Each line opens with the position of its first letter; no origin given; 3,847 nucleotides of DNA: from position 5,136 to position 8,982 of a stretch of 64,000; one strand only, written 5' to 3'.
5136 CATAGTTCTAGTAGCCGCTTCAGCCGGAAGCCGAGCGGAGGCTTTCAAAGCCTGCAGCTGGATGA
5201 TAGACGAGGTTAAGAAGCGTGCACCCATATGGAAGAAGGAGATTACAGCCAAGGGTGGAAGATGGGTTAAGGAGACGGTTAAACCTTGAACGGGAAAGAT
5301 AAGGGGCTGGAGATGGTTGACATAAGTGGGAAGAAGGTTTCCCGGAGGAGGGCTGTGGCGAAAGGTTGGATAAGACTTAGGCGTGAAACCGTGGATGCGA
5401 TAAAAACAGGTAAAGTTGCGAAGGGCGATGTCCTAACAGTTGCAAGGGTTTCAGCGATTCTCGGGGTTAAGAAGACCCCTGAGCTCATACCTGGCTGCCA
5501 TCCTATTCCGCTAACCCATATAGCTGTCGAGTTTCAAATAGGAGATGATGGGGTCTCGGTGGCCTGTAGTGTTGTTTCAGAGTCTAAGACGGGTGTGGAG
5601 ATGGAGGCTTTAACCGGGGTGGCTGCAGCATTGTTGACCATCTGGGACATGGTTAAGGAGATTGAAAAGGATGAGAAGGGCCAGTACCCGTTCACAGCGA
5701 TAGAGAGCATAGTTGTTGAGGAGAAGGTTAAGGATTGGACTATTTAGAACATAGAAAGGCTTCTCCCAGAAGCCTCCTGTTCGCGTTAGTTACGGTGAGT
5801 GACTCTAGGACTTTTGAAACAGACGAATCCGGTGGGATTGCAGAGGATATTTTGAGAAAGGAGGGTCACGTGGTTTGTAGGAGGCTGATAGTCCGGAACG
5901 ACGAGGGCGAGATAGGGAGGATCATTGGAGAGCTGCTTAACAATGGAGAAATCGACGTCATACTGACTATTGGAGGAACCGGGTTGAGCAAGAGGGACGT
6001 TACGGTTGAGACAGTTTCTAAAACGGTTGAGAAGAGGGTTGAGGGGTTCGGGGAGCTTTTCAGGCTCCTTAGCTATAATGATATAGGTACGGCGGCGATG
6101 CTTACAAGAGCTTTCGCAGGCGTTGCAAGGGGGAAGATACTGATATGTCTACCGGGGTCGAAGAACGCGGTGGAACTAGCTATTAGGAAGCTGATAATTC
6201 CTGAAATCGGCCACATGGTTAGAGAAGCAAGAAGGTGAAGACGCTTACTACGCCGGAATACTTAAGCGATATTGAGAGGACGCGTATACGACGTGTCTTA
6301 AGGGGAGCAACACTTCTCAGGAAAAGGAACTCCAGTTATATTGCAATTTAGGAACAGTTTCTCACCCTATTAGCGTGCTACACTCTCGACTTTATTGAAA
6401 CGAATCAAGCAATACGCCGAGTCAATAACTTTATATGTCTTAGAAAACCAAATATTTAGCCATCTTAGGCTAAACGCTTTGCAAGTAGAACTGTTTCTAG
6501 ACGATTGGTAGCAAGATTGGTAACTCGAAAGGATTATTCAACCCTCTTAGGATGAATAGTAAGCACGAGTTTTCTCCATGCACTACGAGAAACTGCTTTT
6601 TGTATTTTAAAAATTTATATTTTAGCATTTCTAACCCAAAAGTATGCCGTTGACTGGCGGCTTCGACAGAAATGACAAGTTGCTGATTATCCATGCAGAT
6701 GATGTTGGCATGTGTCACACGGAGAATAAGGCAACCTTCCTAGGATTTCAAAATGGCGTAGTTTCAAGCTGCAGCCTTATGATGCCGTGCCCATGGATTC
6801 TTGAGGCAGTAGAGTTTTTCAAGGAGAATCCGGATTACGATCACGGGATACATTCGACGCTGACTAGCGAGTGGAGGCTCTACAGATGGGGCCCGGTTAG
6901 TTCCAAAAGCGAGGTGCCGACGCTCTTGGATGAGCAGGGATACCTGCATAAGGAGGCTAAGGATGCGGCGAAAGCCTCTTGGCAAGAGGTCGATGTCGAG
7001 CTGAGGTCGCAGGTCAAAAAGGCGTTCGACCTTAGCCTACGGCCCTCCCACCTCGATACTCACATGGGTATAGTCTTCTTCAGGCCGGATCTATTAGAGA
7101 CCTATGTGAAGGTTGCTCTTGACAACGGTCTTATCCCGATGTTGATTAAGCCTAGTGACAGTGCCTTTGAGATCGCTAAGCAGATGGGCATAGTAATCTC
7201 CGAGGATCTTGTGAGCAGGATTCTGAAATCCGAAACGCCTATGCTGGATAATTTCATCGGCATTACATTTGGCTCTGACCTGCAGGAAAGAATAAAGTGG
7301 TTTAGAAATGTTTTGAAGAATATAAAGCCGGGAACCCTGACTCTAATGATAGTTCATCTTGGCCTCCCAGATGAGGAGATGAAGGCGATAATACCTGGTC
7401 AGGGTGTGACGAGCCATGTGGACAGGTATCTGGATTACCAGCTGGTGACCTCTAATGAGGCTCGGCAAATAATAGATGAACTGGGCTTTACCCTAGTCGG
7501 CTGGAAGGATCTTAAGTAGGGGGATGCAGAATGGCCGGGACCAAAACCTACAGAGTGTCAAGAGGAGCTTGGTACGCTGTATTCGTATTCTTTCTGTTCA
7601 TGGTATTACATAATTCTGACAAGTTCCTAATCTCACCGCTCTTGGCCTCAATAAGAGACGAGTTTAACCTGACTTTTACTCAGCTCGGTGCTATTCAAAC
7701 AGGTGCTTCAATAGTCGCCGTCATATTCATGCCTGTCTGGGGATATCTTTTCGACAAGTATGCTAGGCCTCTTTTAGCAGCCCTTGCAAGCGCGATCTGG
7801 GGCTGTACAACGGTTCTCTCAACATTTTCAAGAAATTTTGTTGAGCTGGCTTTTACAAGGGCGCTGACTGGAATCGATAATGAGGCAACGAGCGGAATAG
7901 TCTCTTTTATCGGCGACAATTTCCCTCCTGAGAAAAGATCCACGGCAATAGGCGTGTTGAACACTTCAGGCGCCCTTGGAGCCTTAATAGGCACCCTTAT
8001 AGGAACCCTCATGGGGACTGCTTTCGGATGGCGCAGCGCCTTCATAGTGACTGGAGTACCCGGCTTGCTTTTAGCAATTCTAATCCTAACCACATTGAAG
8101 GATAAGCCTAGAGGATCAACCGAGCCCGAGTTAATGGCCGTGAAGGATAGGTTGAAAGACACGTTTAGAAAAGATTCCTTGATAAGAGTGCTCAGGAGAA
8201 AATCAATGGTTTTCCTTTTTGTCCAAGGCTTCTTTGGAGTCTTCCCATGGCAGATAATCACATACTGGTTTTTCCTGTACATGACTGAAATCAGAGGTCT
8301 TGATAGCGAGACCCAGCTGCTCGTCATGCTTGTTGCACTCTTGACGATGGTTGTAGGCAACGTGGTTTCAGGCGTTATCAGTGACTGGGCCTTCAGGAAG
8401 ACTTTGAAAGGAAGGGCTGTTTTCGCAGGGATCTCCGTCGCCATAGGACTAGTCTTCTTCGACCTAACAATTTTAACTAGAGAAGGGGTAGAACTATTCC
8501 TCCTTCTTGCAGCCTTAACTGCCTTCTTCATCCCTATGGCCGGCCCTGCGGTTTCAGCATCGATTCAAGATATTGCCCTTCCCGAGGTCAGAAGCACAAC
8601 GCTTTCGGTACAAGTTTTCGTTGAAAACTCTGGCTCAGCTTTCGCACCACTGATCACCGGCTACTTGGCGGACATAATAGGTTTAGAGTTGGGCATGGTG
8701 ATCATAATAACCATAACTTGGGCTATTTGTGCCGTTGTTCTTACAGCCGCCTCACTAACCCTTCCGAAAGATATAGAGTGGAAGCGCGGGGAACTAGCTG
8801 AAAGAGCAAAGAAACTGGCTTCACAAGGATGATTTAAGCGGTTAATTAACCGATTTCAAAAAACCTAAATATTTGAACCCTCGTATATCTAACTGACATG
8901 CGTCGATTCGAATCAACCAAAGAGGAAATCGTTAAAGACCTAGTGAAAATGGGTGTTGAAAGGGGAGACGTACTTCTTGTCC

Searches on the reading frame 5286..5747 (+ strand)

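Call 57: search_protein_families(library=pfam, proteins=[window:5286-5747:+], max_evalue=0.000001)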
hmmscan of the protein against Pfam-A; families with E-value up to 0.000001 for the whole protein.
window:5286-5747:+ (153 aa): 1 family
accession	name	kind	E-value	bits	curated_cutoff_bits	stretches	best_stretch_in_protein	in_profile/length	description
PF01967.27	MoaC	-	1.3e-48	164.9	27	1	10-148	1-134/136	MoaC family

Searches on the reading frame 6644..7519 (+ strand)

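Call 57: search_protein_families(library=pfam, proteins=[window:6644-7519:+], max_evalue=0.000001)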
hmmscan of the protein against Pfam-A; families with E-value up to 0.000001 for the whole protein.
window:6644-7519:+ (291 aa): 1 family
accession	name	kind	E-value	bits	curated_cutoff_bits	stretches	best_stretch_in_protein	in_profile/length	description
PF04794.17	YdjC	-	9.1e-50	170.4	29.7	1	14-279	2-266/266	YdjC-like protein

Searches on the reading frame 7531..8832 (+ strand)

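Call 57: search_protein_families(library=pfam, proteins=[window:7531-8832:+], max_evalue=0.000001)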
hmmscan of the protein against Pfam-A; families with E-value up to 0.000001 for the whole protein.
window:7531-8832:+ (433 aa): 2 families
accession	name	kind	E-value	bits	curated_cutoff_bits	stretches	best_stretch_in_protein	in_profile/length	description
PF07690.21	MFS_1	-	1.8e-51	175.5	33.4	1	21-373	2-347/347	Major Facilitator Superfamily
PF03137.26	OATP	-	2.4e-07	29.9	25.8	0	17-101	3-87/545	Organic Anion Transporter Polypeptide (OATP) family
